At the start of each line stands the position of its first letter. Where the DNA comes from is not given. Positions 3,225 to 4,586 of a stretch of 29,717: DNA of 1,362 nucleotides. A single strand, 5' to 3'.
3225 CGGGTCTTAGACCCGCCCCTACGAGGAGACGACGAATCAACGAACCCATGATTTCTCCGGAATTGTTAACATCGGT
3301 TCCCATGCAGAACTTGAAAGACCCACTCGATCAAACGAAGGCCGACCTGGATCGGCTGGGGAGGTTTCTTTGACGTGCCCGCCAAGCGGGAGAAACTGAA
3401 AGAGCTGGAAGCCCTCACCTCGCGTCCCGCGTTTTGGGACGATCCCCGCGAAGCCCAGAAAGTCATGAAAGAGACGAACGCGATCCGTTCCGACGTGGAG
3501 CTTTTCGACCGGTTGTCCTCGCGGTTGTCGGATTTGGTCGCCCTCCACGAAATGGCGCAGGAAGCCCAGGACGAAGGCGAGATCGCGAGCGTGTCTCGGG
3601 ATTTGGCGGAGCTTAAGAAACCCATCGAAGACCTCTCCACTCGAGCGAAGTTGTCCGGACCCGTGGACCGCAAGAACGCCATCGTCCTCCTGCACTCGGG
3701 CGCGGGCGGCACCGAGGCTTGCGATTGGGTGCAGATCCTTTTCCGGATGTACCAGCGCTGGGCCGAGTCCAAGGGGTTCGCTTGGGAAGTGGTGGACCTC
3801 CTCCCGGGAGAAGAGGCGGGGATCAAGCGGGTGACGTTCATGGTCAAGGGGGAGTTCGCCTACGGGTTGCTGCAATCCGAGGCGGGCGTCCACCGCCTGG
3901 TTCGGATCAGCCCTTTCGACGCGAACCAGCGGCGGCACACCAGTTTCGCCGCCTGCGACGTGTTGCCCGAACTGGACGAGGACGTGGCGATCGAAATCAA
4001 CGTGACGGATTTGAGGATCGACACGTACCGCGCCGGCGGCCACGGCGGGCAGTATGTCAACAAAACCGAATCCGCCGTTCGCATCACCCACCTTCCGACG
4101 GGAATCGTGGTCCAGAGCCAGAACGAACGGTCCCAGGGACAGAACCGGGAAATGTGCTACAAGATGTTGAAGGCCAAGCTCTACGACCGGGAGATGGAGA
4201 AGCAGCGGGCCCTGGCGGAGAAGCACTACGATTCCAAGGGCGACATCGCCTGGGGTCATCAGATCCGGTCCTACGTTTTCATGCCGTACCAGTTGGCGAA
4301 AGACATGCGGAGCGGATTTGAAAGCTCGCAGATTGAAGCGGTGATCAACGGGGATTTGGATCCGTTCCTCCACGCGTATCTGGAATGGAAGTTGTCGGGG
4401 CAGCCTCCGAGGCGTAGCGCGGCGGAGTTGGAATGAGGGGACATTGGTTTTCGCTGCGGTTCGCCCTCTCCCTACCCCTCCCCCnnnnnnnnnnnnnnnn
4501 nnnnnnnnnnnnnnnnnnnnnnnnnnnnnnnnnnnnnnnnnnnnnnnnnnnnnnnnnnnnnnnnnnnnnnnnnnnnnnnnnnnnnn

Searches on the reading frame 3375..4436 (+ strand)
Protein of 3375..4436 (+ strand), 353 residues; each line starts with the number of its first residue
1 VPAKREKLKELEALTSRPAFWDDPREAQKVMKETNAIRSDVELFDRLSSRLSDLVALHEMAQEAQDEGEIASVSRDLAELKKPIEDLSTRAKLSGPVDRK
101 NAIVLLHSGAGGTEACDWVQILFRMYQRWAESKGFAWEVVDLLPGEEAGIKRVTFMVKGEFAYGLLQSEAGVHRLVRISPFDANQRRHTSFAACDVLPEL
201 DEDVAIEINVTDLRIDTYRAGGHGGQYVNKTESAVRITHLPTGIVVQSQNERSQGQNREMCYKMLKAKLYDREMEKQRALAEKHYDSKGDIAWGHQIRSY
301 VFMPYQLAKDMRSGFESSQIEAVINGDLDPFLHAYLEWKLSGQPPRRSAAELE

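Call 10: search_protein_families(library=pfam, proteins=[window:3375-4436:+], max_evalue=0.001)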
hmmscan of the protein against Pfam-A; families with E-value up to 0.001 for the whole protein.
window:3375-4436:+ (353 aa): 2 families
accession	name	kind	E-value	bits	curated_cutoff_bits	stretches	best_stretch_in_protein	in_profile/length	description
PF03462.23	PCRF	-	8.1e-56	189.3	24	1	5-193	2-193/194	PCRF domain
PF00472.26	RF-1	-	3.5e-39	133.8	35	1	203-312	2-116/116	RF-1 domain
